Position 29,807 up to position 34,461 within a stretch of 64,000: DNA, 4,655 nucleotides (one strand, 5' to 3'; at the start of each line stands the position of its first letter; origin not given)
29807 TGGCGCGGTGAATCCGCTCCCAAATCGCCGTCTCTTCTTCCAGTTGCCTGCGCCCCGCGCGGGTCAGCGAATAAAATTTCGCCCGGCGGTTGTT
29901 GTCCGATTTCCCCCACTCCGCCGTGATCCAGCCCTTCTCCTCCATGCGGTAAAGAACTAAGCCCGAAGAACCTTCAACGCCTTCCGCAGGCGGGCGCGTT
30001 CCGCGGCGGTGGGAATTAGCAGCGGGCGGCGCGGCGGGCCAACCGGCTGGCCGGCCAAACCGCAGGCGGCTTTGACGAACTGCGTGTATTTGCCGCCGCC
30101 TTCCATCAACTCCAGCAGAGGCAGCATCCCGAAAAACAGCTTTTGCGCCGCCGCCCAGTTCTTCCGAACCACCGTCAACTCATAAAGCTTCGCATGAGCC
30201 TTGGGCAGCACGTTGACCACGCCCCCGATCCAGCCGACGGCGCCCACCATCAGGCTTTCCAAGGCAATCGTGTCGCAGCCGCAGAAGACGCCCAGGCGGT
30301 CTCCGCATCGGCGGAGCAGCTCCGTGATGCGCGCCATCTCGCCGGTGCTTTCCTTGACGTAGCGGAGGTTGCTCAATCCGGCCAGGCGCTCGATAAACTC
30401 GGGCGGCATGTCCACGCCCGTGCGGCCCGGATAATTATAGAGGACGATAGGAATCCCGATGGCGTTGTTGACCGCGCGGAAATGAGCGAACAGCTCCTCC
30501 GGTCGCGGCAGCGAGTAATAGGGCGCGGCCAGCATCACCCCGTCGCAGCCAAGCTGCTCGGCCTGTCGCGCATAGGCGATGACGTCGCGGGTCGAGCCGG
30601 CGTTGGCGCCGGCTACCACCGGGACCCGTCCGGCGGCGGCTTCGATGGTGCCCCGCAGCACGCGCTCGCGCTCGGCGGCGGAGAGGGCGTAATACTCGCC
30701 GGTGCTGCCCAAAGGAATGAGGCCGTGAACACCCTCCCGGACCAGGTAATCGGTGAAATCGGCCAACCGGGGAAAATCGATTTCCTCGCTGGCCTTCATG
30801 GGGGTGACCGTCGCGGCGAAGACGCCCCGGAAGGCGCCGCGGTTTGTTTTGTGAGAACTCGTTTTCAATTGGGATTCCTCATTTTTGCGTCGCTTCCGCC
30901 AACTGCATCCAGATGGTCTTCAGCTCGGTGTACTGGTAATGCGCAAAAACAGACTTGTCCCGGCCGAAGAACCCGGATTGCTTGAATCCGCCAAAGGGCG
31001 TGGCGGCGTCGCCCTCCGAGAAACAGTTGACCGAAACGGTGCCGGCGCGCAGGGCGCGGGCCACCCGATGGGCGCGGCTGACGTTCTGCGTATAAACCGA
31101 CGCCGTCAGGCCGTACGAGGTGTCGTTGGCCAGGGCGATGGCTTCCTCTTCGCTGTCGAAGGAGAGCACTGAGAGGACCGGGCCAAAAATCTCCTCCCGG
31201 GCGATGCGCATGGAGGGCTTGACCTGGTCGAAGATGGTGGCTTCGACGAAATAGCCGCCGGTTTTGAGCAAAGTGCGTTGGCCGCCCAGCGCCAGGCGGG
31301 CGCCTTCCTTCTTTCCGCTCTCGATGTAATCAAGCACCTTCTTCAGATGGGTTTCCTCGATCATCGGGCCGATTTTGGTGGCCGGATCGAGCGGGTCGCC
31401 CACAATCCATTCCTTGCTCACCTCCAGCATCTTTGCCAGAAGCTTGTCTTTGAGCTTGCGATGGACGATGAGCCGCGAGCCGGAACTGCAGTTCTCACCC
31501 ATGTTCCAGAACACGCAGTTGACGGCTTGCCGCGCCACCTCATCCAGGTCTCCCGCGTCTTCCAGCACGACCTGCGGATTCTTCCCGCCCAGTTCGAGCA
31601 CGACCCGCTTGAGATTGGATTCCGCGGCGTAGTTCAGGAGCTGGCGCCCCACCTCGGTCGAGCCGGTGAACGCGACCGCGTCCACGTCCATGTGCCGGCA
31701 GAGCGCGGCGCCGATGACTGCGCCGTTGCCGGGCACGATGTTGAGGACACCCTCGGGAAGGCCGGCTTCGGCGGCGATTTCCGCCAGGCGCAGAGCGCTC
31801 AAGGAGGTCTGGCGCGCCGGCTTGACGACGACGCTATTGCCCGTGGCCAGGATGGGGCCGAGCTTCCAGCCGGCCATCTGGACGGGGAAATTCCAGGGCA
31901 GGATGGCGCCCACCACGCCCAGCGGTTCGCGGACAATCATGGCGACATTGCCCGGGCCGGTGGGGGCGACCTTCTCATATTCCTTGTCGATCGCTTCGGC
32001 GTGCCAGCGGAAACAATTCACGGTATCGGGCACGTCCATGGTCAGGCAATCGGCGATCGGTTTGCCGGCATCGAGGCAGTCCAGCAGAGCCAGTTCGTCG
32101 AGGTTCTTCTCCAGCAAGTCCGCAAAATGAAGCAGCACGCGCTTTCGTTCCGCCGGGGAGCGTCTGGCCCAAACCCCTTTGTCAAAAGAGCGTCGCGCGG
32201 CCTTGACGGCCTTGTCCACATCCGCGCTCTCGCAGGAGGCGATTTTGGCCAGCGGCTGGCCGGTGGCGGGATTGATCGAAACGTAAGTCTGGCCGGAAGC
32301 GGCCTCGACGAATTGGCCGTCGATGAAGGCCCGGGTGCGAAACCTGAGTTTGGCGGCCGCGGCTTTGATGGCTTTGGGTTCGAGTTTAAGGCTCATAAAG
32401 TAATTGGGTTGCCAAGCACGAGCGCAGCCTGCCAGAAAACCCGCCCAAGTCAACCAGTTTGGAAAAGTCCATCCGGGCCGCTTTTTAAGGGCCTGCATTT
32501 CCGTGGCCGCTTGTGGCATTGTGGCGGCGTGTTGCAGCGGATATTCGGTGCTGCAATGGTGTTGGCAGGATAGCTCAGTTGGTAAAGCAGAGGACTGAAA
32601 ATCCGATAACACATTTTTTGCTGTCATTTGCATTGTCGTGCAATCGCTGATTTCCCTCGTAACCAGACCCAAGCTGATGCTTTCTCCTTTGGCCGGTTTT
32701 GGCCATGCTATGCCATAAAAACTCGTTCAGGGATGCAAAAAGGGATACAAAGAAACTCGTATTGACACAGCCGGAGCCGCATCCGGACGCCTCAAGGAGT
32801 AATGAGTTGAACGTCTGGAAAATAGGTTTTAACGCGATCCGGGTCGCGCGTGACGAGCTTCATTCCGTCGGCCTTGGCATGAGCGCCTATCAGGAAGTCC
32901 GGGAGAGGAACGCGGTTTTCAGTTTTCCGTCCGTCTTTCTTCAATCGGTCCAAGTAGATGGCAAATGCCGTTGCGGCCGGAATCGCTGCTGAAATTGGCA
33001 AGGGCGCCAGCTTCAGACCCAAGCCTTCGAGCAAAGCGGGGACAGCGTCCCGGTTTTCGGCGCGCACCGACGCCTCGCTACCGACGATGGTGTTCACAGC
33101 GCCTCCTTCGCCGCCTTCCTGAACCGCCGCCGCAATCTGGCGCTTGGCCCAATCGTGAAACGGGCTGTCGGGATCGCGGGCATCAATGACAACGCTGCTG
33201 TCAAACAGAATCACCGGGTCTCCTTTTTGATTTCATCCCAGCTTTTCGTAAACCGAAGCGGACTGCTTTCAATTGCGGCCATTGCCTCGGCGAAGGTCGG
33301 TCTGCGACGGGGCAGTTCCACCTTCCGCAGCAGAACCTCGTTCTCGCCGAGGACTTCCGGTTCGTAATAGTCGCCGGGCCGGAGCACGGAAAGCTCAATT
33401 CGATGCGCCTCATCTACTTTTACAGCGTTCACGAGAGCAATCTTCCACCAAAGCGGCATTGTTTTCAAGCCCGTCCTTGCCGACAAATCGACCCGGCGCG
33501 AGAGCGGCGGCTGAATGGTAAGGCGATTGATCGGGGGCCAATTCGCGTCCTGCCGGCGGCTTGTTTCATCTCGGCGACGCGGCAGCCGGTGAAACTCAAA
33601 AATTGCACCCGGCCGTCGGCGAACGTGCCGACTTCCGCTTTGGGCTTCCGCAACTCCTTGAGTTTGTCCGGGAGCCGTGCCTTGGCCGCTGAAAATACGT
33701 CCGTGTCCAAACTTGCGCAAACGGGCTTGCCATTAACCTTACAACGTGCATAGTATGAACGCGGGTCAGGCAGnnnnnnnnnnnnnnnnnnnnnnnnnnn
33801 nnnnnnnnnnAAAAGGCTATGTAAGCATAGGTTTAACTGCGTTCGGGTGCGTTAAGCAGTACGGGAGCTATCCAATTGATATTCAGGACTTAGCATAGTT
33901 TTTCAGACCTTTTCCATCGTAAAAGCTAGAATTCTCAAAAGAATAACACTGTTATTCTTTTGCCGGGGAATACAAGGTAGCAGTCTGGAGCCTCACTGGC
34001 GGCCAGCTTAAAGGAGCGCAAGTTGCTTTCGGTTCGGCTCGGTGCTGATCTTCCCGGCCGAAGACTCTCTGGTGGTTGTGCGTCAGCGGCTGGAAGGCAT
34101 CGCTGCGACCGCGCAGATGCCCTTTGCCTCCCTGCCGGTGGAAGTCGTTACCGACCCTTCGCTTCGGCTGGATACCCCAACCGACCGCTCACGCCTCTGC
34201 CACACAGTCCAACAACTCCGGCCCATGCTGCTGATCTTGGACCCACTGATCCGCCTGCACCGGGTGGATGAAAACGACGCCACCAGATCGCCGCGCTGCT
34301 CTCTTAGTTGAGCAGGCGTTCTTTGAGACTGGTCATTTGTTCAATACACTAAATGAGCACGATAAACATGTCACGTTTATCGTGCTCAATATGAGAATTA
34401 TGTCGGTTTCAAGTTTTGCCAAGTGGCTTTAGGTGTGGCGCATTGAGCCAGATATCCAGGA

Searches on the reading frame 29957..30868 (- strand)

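Call 66: search_protein_families(library=pfam, proteins=[window:29957-30868:-], max_evalue=0.0001)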
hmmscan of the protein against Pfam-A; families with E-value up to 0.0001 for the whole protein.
window:29957-30868:- (303 aa): 1 family
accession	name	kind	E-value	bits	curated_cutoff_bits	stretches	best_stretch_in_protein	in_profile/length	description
PF00701.28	DHDPS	-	4.6e-64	216.4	22.1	1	13-299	2-287/289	Dihydrodipicolinate synthetase family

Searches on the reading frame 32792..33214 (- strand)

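Call 27: search_protein_families(library=pfam, proteins=[window:32792-33214:-], max_evalue=0.01)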
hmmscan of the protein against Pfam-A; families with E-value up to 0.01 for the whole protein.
window:32792-33214:- (140 aa): 1 family
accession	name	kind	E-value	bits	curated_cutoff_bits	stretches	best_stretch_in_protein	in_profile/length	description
PF01850.27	PIN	-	9.9e-09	36.3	23.6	1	2-127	1-114/120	PIN domain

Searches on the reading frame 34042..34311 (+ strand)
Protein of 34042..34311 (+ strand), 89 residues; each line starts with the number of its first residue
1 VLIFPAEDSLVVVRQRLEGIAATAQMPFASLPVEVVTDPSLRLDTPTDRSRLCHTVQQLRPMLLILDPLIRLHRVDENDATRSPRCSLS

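Call 27: search_protein_families(library=pfam, proteins=[window:34042-34311:+], max_evalue=0.01)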
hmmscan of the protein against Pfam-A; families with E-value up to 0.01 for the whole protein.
window:34042-34311:+ (89 aa): 1 family
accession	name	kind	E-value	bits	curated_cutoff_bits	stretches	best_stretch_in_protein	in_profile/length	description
PF13481.12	AAA_25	-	1.7e-05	25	27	1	2-81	76-164/195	AAA domain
